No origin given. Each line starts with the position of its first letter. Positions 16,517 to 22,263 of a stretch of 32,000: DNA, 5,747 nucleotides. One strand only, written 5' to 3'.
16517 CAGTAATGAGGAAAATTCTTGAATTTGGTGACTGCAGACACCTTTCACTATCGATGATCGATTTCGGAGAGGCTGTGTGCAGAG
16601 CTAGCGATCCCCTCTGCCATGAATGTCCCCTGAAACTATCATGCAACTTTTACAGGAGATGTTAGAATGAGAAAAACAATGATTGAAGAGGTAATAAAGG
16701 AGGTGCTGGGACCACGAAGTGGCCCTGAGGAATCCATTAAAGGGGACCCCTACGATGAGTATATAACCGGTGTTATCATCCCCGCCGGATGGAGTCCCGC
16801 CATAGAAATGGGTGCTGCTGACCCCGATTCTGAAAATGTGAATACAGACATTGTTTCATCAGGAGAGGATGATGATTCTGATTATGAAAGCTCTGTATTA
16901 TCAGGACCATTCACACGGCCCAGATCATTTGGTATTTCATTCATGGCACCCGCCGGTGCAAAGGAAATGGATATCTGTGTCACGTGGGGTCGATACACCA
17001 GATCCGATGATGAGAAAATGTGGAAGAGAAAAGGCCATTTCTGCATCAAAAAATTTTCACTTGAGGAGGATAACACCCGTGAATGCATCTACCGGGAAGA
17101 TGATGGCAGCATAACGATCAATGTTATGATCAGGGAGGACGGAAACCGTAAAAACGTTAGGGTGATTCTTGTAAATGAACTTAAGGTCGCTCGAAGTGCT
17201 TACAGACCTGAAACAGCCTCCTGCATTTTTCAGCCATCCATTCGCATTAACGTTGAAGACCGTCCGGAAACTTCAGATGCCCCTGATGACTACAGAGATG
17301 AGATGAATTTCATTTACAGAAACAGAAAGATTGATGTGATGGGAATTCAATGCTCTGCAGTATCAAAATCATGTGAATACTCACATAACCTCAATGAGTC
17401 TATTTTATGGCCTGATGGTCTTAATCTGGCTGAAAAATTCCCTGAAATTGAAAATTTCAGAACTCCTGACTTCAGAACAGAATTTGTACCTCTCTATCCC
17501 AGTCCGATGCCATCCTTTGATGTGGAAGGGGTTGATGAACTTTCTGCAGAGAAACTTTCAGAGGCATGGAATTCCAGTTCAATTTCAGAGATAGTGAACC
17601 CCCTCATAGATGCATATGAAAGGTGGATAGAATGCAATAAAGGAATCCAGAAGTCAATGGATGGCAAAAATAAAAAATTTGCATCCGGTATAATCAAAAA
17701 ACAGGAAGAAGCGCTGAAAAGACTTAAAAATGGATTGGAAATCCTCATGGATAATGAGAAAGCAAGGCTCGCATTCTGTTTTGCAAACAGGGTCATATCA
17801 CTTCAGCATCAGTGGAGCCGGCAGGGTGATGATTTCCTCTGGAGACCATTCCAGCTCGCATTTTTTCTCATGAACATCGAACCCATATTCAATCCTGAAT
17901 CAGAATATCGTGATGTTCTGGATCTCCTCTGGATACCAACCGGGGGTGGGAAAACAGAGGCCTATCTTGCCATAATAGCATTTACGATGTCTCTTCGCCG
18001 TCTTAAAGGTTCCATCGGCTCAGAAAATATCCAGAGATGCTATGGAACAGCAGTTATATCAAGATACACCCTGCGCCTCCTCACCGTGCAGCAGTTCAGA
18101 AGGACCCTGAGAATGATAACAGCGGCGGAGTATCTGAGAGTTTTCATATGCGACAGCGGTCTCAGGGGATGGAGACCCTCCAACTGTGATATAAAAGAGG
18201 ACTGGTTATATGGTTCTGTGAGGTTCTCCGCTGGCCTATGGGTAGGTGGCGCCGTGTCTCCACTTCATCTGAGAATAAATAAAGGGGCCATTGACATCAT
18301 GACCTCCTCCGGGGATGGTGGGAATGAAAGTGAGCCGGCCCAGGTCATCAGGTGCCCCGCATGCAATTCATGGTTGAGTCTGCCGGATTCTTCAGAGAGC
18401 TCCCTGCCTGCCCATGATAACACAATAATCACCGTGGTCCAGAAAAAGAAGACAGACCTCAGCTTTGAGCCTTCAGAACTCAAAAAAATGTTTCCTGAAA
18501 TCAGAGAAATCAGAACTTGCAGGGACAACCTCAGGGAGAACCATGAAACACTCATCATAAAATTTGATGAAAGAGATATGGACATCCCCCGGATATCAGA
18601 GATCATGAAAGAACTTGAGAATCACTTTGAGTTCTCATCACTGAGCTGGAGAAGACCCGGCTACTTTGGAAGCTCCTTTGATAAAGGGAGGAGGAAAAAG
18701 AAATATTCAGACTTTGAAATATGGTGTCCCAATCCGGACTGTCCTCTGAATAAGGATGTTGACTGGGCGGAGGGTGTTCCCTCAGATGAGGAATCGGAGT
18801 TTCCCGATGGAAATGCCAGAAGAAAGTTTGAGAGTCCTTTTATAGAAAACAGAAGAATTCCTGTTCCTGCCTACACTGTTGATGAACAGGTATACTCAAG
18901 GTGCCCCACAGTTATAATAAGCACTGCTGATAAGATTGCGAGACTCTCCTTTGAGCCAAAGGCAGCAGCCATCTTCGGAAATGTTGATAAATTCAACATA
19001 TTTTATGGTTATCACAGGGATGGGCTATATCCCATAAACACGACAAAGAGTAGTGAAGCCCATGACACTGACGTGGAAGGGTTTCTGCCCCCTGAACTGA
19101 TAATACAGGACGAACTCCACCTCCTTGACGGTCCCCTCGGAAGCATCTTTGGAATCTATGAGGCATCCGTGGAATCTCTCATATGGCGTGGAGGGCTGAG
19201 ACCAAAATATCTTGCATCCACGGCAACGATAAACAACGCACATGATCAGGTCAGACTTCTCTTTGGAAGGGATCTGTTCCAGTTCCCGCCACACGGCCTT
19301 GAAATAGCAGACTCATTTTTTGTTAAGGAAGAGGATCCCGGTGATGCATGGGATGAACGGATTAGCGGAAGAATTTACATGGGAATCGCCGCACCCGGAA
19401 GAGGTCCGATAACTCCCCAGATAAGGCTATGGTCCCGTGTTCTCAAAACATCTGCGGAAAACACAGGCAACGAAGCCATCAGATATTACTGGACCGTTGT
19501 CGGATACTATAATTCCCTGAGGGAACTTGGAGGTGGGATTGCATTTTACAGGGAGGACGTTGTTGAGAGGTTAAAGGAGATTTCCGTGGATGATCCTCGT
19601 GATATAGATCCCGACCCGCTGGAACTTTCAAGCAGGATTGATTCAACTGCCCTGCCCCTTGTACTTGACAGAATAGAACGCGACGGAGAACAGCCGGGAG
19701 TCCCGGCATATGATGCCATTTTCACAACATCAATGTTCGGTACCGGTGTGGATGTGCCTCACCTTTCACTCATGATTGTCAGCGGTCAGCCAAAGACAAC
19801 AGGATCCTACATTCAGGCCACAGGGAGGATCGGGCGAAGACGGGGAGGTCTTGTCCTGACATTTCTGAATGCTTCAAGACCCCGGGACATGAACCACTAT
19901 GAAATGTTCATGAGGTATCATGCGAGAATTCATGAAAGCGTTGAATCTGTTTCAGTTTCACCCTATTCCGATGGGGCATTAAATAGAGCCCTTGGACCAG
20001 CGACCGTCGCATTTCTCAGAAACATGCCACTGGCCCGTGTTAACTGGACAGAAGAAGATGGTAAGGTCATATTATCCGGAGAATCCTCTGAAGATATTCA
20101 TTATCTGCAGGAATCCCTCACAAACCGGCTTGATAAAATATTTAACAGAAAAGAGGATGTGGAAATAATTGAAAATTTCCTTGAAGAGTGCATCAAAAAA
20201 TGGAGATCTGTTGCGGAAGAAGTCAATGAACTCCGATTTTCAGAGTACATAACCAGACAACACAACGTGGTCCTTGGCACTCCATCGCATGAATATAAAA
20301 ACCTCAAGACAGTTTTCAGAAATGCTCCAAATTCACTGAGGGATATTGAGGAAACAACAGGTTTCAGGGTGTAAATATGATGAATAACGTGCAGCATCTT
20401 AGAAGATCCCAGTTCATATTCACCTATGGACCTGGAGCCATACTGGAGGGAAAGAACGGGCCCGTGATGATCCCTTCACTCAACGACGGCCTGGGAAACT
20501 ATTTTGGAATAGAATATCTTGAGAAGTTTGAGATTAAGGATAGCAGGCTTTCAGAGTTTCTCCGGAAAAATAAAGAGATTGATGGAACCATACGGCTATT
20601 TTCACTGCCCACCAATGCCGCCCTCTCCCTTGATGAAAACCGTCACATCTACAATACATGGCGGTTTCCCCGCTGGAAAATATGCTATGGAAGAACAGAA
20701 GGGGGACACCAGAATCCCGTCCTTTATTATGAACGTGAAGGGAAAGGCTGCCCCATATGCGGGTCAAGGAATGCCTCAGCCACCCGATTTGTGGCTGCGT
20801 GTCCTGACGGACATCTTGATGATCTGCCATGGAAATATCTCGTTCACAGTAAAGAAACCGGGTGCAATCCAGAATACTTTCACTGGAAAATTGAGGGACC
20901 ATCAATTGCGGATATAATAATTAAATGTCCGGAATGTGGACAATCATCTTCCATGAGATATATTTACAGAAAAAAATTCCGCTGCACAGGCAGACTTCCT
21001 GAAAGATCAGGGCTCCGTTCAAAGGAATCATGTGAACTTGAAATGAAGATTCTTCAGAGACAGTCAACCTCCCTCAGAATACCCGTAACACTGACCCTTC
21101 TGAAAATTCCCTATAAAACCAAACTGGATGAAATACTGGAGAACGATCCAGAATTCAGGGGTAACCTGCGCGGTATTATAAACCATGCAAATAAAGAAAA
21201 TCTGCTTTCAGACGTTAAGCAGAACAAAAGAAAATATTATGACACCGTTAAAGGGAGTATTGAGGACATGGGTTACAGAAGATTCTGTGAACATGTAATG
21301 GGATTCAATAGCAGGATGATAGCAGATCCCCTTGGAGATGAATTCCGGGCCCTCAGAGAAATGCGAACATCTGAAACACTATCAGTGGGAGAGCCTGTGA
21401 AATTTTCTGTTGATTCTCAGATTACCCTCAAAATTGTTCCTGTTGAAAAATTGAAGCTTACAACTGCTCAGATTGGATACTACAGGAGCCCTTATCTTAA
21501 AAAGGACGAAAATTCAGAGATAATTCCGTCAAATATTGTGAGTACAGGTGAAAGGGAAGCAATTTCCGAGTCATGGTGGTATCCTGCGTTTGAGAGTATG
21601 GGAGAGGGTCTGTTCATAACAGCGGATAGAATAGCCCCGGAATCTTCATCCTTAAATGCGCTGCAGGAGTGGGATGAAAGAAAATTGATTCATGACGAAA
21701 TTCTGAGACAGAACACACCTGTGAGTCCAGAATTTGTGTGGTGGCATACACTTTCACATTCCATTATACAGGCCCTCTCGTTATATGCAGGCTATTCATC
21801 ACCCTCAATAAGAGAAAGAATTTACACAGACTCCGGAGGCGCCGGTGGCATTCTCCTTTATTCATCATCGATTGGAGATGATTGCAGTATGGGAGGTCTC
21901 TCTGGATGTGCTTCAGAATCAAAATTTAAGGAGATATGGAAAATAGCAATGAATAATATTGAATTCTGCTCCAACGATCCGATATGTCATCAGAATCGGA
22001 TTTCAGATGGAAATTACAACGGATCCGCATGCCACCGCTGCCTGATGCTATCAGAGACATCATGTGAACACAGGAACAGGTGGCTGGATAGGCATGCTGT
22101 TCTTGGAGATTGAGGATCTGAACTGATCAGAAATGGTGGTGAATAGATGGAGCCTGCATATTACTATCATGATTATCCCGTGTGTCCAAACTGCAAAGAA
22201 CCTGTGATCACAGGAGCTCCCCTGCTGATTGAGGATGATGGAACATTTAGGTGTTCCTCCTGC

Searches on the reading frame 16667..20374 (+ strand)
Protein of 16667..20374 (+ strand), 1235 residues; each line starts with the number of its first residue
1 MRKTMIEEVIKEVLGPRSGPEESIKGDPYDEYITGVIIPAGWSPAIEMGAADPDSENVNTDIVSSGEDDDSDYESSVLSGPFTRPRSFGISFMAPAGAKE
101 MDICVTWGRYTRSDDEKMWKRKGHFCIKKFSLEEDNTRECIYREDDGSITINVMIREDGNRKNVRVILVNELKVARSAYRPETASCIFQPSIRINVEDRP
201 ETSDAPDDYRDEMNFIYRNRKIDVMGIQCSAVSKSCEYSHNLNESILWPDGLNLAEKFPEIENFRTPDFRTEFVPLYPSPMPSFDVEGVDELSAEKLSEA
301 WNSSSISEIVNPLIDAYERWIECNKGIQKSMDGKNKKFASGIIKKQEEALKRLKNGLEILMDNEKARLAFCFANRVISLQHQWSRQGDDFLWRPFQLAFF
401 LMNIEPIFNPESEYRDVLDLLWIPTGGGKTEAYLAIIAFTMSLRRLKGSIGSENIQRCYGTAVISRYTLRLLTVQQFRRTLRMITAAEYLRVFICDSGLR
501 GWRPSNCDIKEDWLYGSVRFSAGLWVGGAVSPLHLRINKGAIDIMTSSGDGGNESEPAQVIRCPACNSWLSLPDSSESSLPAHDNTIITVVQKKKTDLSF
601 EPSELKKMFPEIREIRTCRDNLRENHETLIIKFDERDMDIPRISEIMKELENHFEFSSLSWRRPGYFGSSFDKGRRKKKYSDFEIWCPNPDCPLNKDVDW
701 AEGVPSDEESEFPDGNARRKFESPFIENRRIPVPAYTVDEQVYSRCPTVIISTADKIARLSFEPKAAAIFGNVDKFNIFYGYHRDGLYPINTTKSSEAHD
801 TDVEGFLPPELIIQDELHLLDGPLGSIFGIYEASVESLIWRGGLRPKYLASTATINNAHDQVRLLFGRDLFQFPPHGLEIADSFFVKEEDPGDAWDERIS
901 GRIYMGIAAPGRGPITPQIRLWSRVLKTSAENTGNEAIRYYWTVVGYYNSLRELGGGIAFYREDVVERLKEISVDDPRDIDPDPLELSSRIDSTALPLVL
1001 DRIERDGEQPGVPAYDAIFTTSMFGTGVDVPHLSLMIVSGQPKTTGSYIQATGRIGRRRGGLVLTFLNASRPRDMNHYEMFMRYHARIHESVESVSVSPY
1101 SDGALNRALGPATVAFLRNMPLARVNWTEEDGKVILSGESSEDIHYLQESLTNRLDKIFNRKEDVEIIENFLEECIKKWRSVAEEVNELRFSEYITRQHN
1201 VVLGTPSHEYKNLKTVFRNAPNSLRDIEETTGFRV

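Call 5: search_protein_families(library=pfam, proteins=[window:16667-20374:+], max_evalue=0.1)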
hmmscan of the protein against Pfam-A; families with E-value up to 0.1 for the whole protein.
window:16667-20374:+ (1235 aa): 3 families
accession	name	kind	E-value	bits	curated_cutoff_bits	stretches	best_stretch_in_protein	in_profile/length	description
PF00271.37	Helicase_C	-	6.6e-07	30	23.5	1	1015-1058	66-109/110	Helicase conserved C-terminal domain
PF00270.35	DEAD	-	0.035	14.3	26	0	421-485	19-70/167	DEAD/DEAH box helicase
PF25034.1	Spectrin_SYNE1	-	0.055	13.6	35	0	1143-1201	65-121/188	Nesprin-1, spectrin repeats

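Call 6: search_protein_families(library=padloc, proteins=[window:16667-20374:+], max_evalue=0.1)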
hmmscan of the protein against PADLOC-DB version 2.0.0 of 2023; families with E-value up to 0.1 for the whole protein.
window:16667-20374:+ (1235 aa): 21 families
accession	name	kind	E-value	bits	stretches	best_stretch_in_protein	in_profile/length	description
PDLC02571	DrmA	-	0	1493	1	1-1235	2-1282/1282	DrmA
PDLC02575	DrmA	-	5.8e-184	611.3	2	720-1231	300-824/837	DrmA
PDLC02567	DrmA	-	5.4e-104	346.6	2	730-1196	1196-1686/1750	DrmA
PDLC02577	DrmA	-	2e-81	272.1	2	733-1180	152-622/697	DrmA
PDLC02568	DrmA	-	1.6e-64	216.6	1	725-1118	78-478/611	DrmA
PDLC02576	DrmA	-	3.8e-45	152.1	3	733-901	687-859/1235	DrmA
PDLC02574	DrmA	-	1.2e-29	101.2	1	1014-1118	36-140/269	DrmA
PDLC02569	DrmA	-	9.7e-08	28.2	1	1020-1081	835-896/1095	DrmA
PDLC02573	DrmA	-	2.3e-06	23.9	1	1015-1084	795-864/1018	DrmA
PDLC02859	DpdF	-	1.2e-05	21.9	1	1013-1072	370-430/545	DpdF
PDLC02503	BrxHI|BrxHII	-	1.5e-05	21.5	1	1018-1071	302-356/698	BrxHI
PDLC02570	DrmA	-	1.7e-05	21.4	1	1013-1082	580-649/851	DrmA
PDLC02872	DpdF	-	0.00011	18.9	1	1013-1075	450-510/859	DpdF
PDLC02501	BrxHI|BrxHII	-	0.00025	17.2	1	1004-1068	288-352/925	BrxHI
PDLC02861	DpdF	-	0.0017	14.7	1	1016-1058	291-333/611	DpdF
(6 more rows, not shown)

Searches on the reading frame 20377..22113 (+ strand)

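Call 5: search_protein_families(library=pfam, proteins=[window:20377-22113:+], max_evalue=0.1)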
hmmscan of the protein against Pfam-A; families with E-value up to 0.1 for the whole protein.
window:20377-22113:+ (578 aa): 4 families
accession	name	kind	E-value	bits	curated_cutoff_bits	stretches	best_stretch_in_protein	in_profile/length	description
PF09369.15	MZB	-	1.2e-07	32.7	24.2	1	459-556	1-80/80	MrfA Zn-binding domain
PF24441.1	DUF7560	-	0.054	13.7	27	0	123-131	28-36/44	Family of unknown function (DUF7560)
PF13248.11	Zn_ribbon_3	-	0.059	13.3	27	0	182-189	3-10/26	zinc-ribbon domain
PF12760.12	Zn_ribbon_IS1595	-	0.081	13.4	25.4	1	183-203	20-40/46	Transposase zinc-ribbon domain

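Call 6: search_protein_families(library=padloc, proteins=[window:20377-22113:+], max_evalue=0.1)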
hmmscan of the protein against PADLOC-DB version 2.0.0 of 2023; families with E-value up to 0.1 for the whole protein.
window:20377-22113:+ (578 aa): 4 families
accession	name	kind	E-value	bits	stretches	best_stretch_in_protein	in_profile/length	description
PDLC02583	DrmB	-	9.5e-171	567.9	1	3-577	2-603/606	DrmB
PDLC02584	DrmB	-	2.3e-35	120.3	2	400-575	245-430/445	DrmB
PDLC02579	DrmB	-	2.7e-26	90.2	1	401-574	116-300/314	DrmB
PDLC02582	DrmB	-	1.1e-09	35.5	1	453-578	523-635/649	DrmB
